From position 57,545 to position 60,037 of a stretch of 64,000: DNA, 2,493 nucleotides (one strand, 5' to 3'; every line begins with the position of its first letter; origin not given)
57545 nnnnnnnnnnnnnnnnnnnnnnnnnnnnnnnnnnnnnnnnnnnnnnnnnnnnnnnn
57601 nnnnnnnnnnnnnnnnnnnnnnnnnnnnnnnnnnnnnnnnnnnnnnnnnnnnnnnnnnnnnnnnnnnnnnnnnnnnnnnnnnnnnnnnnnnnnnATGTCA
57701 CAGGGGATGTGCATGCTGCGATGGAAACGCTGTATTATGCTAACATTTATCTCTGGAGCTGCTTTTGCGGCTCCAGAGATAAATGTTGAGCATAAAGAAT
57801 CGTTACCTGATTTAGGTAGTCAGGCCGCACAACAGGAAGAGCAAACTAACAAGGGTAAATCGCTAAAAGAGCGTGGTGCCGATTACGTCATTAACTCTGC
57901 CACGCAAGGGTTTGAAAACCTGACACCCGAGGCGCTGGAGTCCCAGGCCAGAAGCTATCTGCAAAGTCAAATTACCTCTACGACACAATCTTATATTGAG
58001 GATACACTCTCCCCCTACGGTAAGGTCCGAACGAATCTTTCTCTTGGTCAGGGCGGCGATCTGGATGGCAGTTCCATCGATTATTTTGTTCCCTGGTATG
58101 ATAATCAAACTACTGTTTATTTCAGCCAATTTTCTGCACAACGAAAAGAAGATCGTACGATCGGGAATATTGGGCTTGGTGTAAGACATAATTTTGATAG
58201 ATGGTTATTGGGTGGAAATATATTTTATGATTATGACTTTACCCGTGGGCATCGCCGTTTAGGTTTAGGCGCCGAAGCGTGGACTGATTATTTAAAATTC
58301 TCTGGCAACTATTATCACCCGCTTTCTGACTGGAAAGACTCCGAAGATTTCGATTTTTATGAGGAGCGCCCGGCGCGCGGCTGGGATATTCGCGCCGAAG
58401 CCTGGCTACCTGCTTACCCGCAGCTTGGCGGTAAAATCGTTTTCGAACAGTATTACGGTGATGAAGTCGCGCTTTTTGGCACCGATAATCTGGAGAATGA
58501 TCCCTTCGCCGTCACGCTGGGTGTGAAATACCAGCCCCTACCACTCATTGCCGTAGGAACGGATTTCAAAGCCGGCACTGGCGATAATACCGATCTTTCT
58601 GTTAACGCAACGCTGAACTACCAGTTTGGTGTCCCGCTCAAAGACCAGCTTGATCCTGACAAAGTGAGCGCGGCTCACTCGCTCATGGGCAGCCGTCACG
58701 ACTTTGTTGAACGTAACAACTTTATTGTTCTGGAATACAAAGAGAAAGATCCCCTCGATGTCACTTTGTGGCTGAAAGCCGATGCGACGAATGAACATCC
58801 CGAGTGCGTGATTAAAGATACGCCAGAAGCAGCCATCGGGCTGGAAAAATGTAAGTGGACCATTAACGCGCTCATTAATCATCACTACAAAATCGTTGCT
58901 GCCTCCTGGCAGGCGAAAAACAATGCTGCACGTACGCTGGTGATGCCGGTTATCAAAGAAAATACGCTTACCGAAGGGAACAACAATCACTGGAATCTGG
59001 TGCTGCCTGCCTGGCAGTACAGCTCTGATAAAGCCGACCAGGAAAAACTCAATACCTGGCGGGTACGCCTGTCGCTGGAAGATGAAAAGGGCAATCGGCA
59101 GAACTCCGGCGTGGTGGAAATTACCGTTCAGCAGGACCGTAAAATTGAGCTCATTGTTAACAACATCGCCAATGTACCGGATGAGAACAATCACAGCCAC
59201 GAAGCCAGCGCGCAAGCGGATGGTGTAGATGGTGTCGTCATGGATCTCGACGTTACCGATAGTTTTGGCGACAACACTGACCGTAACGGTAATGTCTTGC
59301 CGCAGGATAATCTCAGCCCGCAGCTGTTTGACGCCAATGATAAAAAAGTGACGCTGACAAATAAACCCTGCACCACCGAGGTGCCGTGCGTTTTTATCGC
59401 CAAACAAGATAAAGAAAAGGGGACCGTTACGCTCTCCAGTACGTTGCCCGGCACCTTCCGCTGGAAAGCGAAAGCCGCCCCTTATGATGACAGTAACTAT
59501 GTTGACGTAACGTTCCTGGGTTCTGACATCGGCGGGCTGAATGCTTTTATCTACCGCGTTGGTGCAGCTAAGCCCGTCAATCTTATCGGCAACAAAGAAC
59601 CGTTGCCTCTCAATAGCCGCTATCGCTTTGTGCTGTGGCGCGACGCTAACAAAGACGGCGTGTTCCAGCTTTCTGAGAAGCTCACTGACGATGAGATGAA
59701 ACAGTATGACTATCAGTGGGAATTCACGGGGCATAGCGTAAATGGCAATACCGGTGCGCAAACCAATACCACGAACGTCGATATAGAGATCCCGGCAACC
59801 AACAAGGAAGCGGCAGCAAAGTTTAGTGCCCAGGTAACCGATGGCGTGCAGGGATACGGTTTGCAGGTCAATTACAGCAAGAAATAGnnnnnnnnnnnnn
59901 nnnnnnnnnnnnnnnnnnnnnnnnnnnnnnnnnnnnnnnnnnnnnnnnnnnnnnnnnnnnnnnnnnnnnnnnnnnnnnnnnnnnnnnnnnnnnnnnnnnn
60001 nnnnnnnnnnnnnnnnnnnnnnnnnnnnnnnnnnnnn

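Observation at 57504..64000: Accessory adhesin island downstream of yfgJ: inverse autotransporter, paralogous secreted partner and giant repeat protein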

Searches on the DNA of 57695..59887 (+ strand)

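Call 33: search_dna_similar(query=window:57695-59887:+, collection=ecoli_genomes, mode=distant, max_rows=30, rows=spread)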
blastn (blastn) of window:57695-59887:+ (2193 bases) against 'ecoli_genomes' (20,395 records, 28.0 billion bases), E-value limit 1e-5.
Records with a match: 5337; places in all: 10831; records where one place covers at least 80% of the query: 1740.
Genomes with a match: 5320 of 5426; with a place that covers at least 80% of the query: 1740. Places per genome that has any: lowest 1, median 2, highest 6. On chromosomes: 10814 places; on plasmids: 17.
Best place of each record, by identity: >=99% 8; 95-99% 16; 90-95% 737; 80-90% 947; 60-80% 3629.
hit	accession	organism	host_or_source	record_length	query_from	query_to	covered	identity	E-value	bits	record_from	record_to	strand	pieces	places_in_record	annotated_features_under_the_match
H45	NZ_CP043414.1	Escherichia coli strain EC42405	bovine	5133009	1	2193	100%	98.8%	0e+0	3834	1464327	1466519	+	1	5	sinH: intimin-like inverse autotransporter SinH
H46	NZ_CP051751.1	Escherichia coli strain SCU-301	Homo sapiens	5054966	2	2193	100%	93.9%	0e+0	3354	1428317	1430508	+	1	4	sinH: intimin-like inverse autotransporter SinH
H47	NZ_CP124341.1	Escherichia coli strain AVS0710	wastewater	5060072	3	2193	100%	91.0%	0e+0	3059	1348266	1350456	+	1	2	sinH: intimin-like inverse autotransporter SinH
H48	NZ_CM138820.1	Escherichia coli strain GIMC1409:EC_VCMCH3-12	Homo sapiens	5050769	3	2193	100%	91.0%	0e+0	3059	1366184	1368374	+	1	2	sinH: intimin-like inverse autotransporter SinH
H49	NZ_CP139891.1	Escherichia coli strain ECO20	Homo sapiens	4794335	3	2193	100%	90.9%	0e+0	3050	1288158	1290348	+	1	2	sinH: intimin-like inverse autotransporter SinH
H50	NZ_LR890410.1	Escherichia coli strain MSB2_1A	Homo sapiens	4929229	2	2168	99%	85.7%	0e+0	2505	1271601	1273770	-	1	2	sinH: intimin-like inverse autotransporter SinH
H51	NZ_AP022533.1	Escherichia coli strain THO-006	Homo sapiens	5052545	2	2168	99%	83.0%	0e+0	2248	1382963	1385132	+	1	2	sinH: intimin-like inverse autotransporter SinH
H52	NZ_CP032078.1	Escherichia coli strain CT30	Avian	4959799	2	2168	99%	82.8%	0e+0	2221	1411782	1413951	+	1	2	sinH: intimin-like inverse autotransporter SinH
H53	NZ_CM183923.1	Escherichia coli strain GMF065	Homo sapiens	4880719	2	2168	99%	82.6%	0e+0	2207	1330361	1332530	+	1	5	sinH: intimin-like inverse autotransporter SinH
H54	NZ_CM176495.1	Escherichia coli strain Eco_23-3511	canine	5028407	2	2168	99%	82.5%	0e+0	2189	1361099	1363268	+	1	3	sinH: intimin-like inverse autotransporter SinH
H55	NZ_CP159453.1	Escherichia coli strain S1bESBLb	Cygnus olor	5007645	529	809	13%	69.9%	1e-23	123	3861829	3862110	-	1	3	fdeC: inverse autotransporter adhesin FdeC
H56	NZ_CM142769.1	Escherichia coli strain GPEC403-625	chicken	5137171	529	794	12%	69.3%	7e-20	109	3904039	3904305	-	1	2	fdeC: inverse autotransporter adhesin FdeC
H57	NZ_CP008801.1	Escherichia coli KLY strain KLY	-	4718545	529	794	12%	68.5%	3e-17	100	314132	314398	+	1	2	inverse autotransporter beta domain-containing protein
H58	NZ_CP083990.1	Escherichia coli strain EC2648-Vir2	conjugation assay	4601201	529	794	12%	68.5%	3e-17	100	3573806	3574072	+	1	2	inverse autotransporter beta domain-containing protein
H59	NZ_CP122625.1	Escherichia coli strain ETEC4089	Sus scrofa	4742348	529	794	12%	68.5%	3e-17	100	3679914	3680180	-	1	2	fdeC: inverse autotransporter adhesin FdeC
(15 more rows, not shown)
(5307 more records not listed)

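Call 40: get_annotated_region(hit=H46, flank=400)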
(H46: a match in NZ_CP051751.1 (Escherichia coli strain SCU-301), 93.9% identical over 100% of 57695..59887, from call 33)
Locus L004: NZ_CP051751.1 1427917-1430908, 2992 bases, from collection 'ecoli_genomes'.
description: Escherichia coli strain SCU-301 chromosome, complete genome
organism: Escherichia coli strain SCU-301 (NCBI taxid 562)
replicon: chromosome; assembly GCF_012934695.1
host: Homo sapiens; source: rectal swab from healthy college student; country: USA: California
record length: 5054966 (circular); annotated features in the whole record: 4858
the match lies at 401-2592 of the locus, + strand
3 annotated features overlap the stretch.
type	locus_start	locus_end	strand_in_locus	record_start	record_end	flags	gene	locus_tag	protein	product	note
CDS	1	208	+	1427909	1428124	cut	-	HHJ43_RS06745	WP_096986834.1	zinc ribbon domain-containing protein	-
CDS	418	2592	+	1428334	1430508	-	sinH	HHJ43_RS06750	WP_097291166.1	intimin-like inverse autotransporter SinH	-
CDS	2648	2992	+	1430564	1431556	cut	-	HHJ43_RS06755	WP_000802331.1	SinI family autotransporter-associated protein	-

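Call 41: get_annotated_region(hit=H47, flank=400)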
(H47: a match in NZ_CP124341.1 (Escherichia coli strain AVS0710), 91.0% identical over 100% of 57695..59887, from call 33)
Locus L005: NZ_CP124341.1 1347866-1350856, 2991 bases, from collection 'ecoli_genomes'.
description: Escherichia coli strain AVS0710 chromosome, complete genome
organism: Escherichia coli strain AVS0710 (NCBI taxid 562)
replicon: chromosome; assembly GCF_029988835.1
host: -; source: wastewater; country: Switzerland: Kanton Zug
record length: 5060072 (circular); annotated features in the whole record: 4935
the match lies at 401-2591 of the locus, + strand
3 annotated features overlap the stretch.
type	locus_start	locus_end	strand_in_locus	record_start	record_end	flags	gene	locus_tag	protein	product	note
CDS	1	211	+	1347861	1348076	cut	-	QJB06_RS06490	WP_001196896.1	zinc ribbon domain-containing protein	-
CDS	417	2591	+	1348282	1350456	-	sinH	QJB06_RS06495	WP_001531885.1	intimin-like inverse autotransporter SinH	-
CDS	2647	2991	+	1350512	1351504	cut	-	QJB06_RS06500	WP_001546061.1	SinI family autotransporter-associated protein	-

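Call 42: get_annotated_region(hit=H50, flank=400)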
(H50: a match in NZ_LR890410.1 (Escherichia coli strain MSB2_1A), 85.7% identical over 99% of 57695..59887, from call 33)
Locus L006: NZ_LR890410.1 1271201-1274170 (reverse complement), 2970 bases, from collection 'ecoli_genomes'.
description: Escherichia coli strain MSB2_1A isolate MSB2_1A chromosome 1, complete sequence
organism: Escherichia coli strain MSB2_1A (NCBI taxid 562)
replicon: chromosome; assembly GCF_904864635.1
host: Homo sapiens; source: rectal swab; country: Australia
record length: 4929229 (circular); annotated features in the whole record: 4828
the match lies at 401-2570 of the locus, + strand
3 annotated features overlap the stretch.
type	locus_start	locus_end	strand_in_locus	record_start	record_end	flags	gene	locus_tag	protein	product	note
CDS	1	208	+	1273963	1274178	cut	-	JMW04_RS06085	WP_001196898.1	zinc ribbon domain-containing protein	-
CDS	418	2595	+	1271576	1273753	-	sinH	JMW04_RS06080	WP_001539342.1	intimin-like inverse autotransporter SinH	-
CDS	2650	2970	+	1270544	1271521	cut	-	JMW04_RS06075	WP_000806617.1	SinI family autotransporter-associated protein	-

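Call 43: get_annotated_region(hit=H51, flank=400)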
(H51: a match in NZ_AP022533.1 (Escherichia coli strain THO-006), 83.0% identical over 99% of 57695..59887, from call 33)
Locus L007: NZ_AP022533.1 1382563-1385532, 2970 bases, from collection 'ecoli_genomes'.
description: Escherichia coli strain THO-006 chromosome, complete genome
organism: Escherichia coli strain THO-006 (NCBI taxid 562)
replicon: chromosome; assembly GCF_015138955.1
host: Homo sapiens; source: -; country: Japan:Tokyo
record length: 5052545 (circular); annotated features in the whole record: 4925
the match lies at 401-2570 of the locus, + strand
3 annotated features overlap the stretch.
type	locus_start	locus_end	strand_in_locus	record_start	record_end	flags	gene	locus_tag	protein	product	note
CDS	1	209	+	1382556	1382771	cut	-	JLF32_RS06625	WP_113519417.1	zinc ribbon domain-containing protein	-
CDS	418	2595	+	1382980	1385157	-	sinH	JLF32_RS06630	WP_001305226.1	intimin-like inverse autotransporter SinH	-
CDS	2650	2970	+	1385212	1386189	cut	-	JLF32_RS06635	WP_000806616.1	SinI family autotransporter-associated protein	-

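Call 44: get_annotated_region(hit=H54, flank=400)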
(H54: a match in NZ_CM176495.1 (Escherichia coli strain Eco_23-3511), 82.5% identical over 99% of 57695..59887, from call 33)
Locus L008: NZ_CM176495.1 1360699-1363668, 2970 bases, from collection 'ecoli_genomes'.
description: Escherichia coli strain Eco_23-3511 chromosome, whole genome shotgun sequence
organism: Escherichia coli strain Eco_23-3511 (NCBI taxid 562)
replicon: chromosome; assembly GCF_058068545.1
host: canine; source: Urine (cystocentesis); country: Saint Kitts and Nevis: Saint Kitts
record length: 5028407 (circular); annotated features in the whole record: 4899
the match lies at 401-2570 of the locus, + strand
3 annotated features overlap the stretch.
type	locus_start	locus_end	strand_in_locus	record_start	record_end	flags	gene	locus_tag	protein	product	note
CDS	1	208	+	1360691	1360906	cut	-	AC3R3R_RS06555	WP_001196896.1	zinc ribbon domain-containing protein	-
CDS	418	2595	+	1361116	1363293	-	sinH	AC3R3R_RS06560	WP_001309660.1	intimin-like inverse autotransporter SinH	-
CDS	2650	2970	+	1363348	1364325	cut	-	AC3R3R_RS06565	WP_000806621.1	SinI family autotransporter-associated protein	-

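Call 78: search_dna_similar(query=window:57735-57795:+, collection=ecoli_genomes, mode=distant, max_rows=25, rows=spread, max_evalue=0.01)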
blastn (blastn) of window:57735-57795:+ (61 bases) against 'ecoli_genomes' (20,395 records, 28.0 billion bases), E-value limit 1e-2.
Records with a match: 1686; places in all: 3372; records where one place covers at least 80% of the query: 1686.
Genomes with a match: 1686 of 5426; with a place that covers at least 80% of the query: 1686. Places per genome that has any: lowest 2, median 2, highest 2. On chromosomes: 3372 places; on plasmids: 0.
Best place of each record, by identity: >=99% 17; 95-99% 177; 90-95% 1491; 80-90% 1.
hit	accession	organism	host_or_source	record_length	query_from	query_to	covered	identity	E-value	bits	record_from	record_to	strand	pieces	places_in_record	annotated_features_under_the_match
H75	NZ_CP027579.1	Escherichia coli strain 2013C-4282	Homo sapiens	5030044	1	61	100%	100.0%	3e-22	111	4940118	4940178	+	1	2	sinH: intimin-like inverse autotransporter SinH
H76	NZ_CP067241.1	Escherichia coli strain P19_598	surface water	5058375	1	61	100%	98.4%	1e-20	106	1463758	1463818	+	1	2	sinH: intimin-like inverse autotransporter SinH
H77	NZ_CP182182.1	Escherichia coli strain EC19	pig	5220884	1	61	100%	98.4%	1e-20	106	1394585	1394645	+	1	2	sinH: intimin-like inverse autotransporter SinH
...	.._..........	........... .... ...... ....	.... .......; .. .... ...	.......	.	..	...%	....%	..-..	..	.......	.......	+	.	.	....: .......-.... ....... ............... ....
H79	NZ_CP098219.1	Escherichia coli strain Z0117EC0013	Canis lupus familiaris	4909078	1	61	100%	91.8%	3e-15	89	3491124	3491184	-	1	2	sinH: intimin-like inverse autotransporter SinH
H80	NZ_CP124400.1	Escherichia coli strain AVS0528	wastewater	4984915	1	61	100%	91.8%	3e-15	89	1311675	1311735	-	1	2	sinH: intimin-like inverse autotransporter SinH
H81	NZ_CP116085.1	Escherichia coli strain DETEC-S566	ICU staff rectal swab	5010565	1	61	100%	91.8%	3e-15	89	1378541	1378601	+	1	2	sinH: intimin-like inverse autotransporter SinH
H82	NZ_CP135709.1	Escherichia coli strain TUM1857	missing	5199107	1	61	100%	91.8%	3e-15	89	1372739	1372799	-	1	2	sinH: intimin-like inverse autotransporter SinH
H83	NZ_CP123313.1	Escherichia coli strain AREA_505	Homo sapiens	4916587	1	61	100%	91.8%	3e-15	89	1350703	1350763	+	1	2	sinH: intimin-like inverse autotransporter SinH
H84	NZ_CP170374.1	Escherichia coli strain 2406_w1_hybrid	Homo sapiens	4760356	1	61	100%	91.8%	3e-15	89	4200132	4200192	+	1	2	sinH: intimin-like inverse autotransporter SinH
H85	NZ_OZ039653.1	Escherichia coli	-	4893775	1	61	100%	91.8%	3e-15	89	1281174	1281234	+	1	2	sinH: intimin-like inverse autotransporter SinH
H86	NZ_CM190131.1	Escherichia coli strain 23753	Homo sapiens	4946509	1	61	100%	91.8%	3e-15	89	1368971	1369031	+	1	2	sinH: intimin-like inverse autotransporter SinH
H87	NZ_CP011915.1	Escherichia coli strain PSUO2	Gallus gallus domesticus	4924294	1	61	100%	90.2%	4e-14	84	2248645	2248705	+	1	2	sinH: intimin-like inverse autotransporter SinH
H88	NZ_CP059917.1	Escherichia coli strain 64.1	Turkey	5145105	1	61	100%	90.2%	4e-14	84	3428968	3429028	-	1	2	sinH: intimin-like inverse autotransporter SinH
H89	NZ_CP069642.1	Escherichia coli strain SSGNw2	not applicable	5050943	1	61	100%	90.2%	4e-14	84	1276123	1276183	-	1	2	sinH: intimin-like inverse autotransporter SinH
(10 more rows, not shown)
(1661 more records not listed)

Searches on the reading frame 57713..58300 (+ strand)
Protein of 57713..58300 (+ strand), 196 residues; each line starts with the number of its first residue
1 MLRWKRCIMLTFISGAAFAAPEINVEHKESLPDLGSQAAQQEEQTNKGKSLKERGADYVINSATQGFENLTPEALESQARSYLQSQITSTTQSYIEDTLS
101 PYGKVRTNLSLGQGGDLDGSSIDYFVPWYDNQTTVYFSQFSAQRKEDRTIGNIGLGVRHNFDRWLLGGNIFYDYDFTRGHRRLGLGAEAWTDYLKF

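Call 51: find_homologous_proteins(query=window:57713-58300:+, max_evalue=1e-10)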
Query window:57713-58300:+ (196 aa): 72 proteins with E <= 1e-10 among 295 candidates.
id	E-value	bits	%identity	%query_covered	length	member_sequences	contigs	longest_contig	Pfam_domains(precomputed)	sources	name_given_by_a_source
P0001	5.2e-123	426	95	100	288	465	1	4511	PF11924.15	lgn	-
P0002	1.8e-113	395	93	96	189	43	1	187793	PF11924.15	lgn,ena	-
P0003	2.6e-110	385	89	100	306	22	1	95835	PF11924.15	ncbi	ncbi:TPA: inverse autotransporter beta domain-containing protein, partial [Escherichia coli]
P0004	3.8e-107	374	95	89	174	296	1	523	PF11924.15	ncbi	ncbi:TPA: inverse autotransporter beta domain-containing protein, partial [Escherichia coli]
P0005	9.5e-106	370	84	100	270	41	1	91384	PF11924.15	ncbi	ncbi:TPA: inverse autotransporter beta domain-containing protein, partial [Escherichia coli]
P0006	6.5e-90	318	73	99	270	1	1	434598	PF11924.15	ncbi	-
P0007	3.4e-84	300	73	93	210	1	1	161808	PF11924.15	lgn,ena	-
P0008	8.9e-81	288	80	83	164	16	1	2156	PF11924.15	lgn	-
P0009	4.7e-80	286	92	72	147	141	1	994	PF11924.15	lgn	-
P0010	6.1e-80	286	71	92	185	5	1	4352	PF11924.15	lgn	-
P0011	6.2e-79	282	66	96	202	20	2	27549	PF11924.15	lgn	-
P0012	9.0e-77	275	67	92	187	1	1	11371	PF11924.15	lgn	-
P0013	9.4e-65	236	94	60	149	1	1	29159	-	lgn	-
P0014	2.3e-60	222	70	82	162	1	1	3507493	-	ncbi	-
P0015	4.3e-60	221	90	59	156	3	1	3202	-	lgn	-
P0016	1.7e-59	219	59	87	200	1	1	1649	PF11924.15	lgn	-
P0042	8.4e-46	174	60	70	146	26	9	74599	PF11924.15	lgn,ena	-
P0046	1.6e-41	160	52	80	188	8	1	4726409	PF11924.15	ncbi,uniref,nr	ncbi:intimin [Salmonella enterica subsp. enterica]|uniref:Intimin n=1 Tax=Salmonella enterica I TaxI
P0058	3.4e-31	127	55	59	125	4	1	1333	-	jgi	jgi:adhesin/invasin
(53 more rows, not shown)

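Call 53: find_encoding_contigs(protein=P0046, flank=6000, max_places=1)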
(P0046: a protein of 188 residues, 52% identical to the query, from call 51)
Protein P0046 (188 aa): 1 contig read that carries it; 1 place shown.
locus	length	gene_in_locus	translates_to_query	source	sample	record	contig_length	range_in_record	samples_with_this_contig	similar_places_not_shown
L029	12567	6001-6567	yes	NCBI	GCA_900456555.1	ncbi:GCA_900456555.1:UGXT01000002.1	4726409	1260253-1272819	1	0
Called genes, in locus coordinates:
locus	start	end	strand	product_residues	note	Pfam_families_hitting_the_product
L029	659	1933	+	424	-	PF13393:tRNA-synt_His, PF00587:tRNA-synt_2b, PF03129:HGTP_anticodon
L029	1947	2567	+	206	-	PF09976:TPR_21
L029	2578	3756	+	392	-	PF01011:PQQ (faint), PF13570:Beta-prop_ACSF4, PF25293:Beta-prop_EMC1_N (faint), PF13360:PQQ_2, PF13570:Beta-prop_ACSF4, PF13360:PQQ_2 (weak)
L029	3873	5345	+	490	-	PF00071:Ras (faint), PF00350:Dynamin_N (faint), PF01926:MMR_HSR1, PF02421:FeoB_N, PF00009:GTP_EFTU, PF01926:MMR_HSR1, PF02421:FeoB_N, PF14714:KH_dom-like, +4 more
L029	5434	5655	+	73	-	PF07191:Zn_ribbon_6, PF03119:DNA_ligase_ZBD (faint)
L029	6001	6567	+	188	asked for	PF11924:IAT_beta (weak)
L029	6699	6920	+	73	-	PF11924:IAT_beta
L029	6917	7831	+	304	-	PF11924:IAT_beta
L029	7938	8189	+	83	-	-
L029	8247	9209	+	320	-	-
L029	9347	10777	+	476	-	PF05688:BIg21, PF05689:InvE_AD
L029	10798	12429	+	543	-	PF05688:BIg21, PF05689:InvE_AD, PF05688:BIg21, PF05689:InvE_AD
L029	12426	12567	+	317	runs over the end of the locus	PF05688:BIg21, PF05689:InvE_AD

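Call 54: find_encoding_contigs(protein=P0042, flank=3000, max_places=1)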
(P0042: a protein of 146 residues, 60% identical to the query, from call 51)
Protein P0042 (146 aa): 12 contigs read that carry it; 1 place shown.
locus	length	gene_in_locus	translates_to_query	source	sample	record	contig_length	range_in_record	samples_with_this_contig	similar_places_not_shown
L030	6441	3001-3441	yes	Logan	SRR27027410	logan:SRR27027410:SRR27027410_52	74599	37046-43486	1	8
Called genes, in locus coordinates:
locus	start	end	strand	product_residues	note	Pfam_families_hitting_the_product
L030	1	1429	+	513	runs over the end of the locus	PF07690:MFS_1, PF00854:PTR2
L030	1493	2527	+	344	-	PF01408:GFO_IDH_MocA (weak)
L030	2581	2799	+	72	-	PF07191:Zn_ribbon_6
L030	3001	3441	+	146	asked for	PF11924:IAT_beta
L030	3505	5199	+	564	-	PF11924:IAT_beta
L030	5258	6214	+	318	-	-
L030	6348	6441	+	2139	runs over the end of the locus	PF05688:BIg21, PF05689:InvE_AD, PF05688:BIg21, PF05689:InvE_AD, PF05688:BIg21, PF05689:InvE_AD, PF05688:BIg21, PF05689:InvE_AD, +6 more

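Call 55: find_encoding_contigs(protein=P0016, flank=1000, max_places=1)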
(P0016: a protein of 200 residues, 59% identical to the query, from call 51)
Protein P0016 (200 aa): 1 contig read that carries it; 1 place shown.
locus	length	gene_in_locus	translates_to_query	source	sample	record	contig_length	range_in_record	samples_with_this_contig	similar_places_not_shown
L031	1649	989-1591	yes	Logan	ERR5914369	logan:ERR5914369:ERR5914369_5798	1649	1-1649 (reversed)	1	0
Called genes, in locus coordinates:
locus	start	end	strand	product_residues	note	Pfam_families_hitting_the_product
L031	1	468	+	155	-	?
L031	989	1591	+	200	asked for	PF11924:IAT_beta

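Call 56: find_encoding_contigs(protein=P0010, flank=1000, max_places=1)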
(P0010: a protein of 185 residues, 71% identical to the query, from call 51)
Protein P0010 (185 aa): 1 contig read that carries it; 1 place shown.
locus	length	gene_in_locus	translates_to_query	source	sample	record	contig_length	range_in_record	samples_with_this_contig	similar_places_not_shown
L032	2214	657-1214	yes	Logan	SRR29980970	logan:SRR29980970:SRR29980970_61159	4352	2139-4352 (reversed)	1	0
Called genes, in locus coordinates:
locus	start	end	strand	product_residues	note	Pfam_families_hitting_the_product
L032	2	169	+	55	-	?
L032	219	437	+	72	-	PF07191:Zn_ribbon_6, PF03119:DNA_ligase_ZBD (faint)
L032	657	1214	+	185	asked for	PF11924:IAT_beta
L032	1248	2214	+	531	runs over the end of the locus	PF11924:IAT_beta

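Call 57: find_encoding_contigs(protein=P0058, flank=1000, max_places=1)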
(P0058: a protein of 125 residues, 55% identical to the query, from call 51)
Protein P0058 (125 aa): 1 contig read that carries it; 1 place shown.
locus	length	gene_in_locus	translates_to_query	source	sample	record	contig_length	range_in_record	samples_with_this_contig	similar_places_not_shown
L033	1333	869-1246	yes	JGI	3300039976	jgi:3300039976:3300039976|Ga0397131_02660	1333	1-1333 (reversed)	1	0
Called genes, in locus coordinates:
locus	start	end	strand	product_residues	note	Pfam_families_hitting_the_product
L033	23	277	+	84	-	-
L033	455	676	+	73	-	PF07191:Zn_ribbon_6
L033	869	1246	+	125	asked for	-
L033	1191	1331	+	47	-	?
